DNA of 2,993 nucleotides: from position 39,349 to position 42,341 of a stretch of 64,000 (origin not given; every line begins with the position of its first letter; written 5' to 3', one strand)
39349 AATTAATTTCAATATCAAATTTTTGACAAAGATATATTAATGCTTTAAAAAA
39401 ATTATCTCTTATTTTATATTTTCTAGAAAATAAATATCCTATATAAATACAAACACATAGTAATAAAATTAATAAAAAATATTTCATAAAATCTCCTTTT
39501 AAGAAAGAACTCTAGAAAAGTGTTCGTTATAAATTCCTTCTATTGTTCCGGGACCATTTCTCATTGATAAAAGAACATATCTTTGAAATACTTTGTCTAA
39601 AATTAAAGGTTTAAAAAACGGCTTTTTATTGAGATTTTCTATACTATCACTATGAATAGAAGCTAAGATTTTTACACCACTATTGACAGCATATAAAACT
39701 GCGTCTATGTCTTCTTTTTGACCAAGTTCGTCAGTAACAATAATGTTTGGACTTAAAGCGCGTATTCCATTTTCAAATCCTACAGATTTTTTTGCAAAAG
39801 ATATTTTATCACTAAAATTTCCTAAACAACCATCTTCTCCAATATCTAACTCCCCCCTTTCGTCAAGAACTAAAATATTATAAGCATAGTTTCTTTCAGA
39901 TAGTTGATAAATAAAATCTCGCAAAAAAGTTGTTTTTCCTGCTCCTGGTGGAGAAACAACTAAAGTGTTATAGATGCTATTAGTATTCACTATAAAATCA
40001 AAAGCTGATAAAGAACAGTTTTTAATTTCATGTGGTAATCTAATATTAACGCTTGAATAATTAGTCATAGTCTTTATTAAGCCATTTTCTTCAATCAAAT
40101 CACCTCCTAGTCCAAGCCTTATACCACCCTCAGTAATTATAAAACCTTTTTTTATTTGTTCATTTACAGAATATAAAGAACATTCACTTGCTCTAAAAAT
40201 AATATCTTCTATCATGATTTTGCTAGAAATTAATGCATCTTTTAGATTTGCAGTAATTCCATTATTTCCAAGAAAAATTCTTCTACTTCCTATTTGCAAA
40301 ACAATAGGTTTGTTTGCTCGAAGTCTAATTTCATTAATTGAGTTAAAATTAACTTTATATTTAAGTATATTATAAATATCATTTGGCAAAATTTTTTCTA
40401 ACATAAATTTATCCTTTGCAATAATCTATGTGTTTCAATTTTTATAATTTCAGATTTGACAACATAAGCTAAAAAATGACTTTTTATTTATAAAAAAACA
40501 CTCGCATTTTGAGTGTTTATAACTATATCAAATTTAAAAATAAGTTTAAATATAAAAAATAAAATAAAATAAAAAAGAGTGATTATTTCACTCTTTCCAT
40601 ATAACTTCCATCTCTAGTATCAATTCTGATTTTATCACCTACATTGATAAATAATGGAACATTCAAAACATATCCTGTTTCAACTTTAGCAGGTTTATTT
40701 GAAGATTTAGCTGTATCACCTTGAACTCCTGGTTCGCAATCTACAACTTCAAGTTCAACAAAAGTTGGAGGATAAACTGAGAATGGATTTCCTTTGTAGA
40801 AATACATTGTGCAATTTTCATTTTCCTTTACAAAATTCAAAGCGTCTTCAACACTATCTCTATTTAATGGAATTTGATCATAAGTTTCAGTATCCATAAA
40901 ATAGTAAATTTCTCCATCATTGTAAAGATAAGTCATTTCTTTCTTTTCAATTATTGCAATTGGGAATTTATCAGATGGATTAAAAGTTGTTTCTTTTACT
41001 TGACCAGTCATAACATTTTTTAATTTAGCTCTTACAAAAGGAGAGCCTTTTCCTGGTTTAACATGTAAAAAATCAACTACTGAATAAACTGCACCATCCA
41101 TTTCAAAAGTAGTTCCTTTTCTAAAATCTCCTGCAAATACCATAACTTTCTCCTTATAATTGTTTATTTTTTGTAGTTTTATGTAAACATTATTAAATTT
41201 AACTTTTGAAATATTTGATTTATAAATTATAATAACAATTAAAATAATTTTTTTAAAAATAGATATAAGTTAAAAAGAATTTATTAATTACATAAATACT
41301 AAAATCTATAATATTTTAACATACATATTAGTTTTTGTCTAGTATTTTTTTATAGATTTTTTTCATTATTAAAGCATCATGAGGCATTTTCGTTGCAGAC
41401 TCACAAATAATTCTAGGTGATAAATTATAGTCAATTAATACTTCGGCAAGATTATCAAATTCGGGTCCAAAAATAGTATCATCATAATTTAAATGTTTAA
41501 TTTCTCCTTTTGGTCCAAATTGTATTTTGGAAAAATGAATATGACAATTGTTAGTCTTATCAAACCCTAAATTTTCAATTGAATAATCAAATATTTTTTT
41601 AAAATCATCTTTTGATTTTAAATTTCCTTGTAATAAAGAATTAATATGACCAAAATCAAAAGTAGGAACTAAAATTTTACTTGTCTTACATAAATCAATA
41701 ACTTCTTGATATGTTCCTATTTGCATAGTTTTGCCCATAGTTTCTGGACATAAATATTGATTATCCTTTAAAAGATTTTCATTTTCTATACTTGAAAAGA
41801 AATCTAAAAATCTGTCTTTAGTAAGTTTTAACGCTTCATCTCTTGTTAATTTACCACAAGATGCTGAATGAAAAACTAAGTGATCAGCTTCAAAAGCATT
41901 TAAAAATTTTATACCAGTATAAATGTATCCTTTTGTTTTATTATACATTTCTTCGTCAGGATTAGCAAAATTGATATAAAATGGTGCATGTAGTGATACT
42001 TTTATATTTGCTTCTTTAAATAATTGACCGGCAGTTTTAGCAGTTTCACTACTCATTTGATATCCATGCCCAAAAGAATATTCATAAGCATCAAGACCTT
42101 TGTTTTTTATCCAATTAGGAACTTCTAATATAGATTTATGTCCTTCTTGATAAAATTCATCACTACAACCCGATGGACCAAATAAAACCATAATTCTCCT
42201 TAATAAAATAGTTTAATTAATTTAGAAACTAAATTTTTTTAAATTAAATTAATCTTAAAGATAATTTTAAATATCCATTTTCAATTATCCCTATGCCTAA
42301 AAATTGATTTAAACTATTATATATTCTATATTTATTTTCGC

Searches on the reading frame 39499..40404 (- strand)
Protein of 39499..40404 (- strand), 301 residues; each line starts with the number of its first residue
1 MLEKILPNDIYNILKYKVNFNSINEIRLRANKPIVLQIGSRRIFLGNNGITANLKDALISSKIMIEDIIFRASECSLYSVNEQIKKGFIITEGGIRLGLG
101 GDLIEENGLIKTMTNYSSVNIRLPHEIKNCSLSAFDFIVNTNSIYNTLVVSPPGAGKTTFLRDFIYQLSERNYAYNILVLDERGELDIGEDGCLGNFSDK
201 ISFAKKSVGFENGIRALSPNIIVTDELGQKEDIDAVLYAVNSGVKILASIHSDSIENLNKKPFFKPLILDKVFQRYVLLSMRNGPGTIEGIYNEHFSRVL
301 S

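Call 54: search_protein_families(library=pfam, proteins=[window:39499-40404:-], max_evalue=0.00001)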
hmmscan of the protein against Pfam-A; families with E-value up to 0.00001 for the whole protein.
window:39499-40404:- (301 aa): 2 families
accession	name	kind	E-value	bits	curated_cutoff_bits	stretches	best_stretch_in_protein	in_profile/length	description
PF19568.5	Spore_III_AA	-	1.1e-63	215.6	27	1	3-298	8-305/306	Sporulation stage III, protein AA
PF00437.27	T2SSE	-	1e-05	24.9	24.9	0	145-255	143-248/370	Type II/IV secretion system protein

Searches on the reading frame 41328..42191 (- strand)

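Call 54: search_protein_families(library=pfam, proteins=[window:41328-42191:-], max_evalue=0.00001)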
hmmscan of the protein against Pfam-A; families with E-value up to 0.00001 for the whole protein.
window:41328-42191:- (287 aa): 1 family
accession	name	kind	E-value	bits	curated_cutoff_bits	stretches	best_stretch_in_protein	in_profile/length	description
PF01261.30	AP_endonuc_2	-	1.2e-17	64.9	31.1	1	27-266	3-230/249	Xylose isomerase-like TIM barrel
